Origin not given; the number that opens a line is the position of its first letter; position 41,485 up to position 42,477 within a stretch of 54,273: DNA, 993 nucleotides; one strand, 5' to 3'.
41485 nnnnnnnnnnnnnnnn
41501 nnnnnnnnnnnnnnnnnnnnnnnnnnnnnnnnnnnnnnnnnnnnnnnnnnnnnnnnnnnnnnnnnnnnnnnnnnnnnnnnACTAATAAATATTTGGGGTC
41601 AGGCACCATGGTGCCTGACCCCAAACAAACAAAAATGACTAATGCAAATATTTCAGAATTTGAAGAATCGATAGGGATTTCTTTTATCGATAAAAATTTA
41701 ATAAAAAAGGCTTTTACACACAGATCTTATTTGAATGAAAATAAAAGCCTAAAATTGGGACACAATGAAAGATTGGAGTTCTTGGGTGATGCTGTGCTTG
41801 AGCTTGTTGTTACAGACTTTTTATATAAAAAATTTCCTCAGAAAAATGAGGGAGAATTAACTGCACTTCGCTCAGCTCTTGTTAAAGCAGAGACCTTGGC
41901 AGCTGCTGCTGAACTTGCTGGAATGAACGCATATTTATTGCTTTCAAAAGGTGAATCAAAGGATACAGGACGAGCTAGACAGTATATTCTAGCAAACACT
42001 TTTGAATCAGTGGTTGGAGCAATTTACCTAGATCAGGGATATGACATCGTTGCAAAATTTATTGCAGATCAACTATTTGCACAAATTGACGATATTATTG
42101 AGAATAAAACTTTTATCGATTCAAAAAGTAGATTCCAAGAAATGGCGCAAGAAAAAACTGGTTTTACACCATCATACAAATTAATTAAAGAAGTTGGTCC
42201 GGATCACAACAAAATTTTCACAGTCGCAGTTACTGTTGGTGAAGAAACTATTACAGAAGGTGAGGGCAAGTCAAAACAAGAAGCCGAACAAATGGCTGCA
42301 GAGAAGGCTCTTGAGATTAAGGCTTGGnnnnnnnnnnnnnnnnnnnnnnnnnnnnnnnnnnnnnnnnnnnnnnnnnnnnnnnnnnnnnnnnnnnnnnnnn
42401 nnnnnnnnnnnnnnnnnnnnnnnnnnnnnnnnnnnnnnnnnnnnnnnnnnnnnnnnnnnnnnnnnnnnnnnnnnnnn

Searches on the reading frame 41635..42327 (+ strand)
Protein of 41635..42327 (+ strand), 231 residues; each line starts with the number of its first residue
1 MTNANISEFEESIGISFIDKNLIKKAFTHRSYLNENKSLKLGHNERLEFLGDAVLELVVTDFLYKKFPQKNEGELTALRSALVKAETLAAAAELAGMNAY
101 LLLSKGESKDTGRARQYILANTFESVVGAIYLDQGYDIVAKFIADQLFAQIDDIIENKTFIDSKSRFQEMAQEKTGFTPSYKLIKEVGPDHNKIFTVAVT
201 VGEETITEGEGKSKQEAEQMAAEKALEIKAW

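Call 10: find_related_loci(query=window:41635-42327:+, collection=genome_contigs, flank=3000)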
Query window:41635-42327:+ (231 aa) in genome_contigs; peptide patterns used: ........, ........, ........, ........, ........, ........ (x = any residue, [..] = any of these).
600 stretches matched a pattern (row limit reached: there are more); 511 encode a relative of the query (tblastn E <= 1e-3); the best 80 are kept; 80 distinct loci.
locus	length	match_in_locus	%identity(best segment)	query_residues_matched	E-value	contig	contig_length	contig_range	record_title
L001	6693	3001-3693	84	1-231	1e-128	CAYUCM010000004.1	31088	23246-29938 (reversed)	MAG TPA_asm: uncultured Candidatus Saccharibacteria bacterium isolate SRP286056_co1_704 genome assembly, contig: NODE_16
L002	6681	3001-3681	88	5-231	1e-124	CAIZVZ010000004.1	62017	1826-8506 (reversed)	uncultured bacterium isolate Loc080925-6m_bin-1435 genome assembly, contig: bin-1435:04/21, whole genome shotgun sequenc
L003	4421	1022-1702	87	5-231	1e-124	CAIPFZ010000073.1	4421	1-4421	uncultured bacterium isolate Loclat_bin-19408 genome assembly, contig: bin-19408:73/77, whole genome shotgun sequence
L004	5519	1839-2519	87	5-231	4e-123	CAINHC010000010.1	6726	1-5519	uncultured bacterium isolate AM-lipid-01-D7_bin-0575 genome assembly, contig: bin-0575:10/52, whole genome shotgun seque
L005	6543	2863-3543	70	5-231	1e-107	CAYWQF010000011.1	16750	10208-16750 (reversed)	MAG TPA_asm: uncultured Candidatus Saccharibacteria bacterium isolate SRP292972_co3_134 genome assembly, contig: NODE_16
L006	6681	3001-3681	69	5-231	3e-104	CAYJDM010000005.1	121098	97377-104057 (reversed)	MAG TPA_asm: uncultured Candidatus Saccharibacteria bacterium isolate ERP123247_co1_51 genome assembly, contig: NODE_68_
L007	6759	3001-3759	62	1-231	1e-103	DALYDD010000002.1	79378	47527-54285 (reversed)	MAG TPA_asm: Candidatus Paceibacterota bacterium isolate CTOTU14218 NODE_47_length_79378_cov_4.235417, whole genome shot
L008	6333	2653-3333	66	5-231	1e-97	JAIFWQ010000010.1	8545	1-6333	MAG: Candidatus Parcubacteria bacterium isolate viral-cat_56_12 PAFVLPS_2018_scaffold_40591, whole genome shotgun sequen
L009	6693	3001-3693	65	1-231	4e-96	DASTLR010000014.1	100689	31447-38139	MAG TPA_asm: Candidatus Paceibacterota bacterium isolate SMAG_U3078 k141_104192, whole genome shotgun sequence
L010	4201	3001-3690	64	2-231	6e-96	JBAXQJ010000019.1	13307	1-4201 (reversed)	MAG: bacterium isolate ELA554 MAG554_19, whole genome shotgun sequence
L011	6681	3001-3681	63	5-231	2e-95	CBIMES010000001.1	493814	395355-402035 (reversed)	MAG TPA_asm: uncultured bacterium isolate SRR16817029_binner123_Refined_20 genome assembly, contig: ERZ27393973.5, whole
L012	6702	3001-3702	64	1-231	1e-95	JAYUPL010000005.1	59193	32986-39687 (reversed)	MAG: Candidatus Parcubacteria bacterium isolate GL106_UP_metabinner_5 GL106_UP_metabinner_5_4, whole genome shotgun sequ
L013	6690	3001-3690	65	2-231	1e-95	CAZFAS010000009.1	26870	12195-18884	MAG TPA_asm: uncultured Candidatus Saccharibacteria bacterium isolate SRP278252_co2_162 genome assembly, contig: NODE_35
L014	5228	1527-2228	64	1-231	4e-95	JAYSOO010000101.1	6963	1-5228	MAG: Candidatus Parcubacteria bacterium isolate GFS_112 GFS_112_100, whole genome shotgun sequence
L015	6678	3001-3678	62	6-231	3e-95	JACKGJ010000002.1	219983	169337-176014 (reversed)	MAG: Candidatus Nomurabacteria bacterium isolate HK-STAS-PATE-31 HK-STAS-PATE-31_2, whole genome shotgun sequence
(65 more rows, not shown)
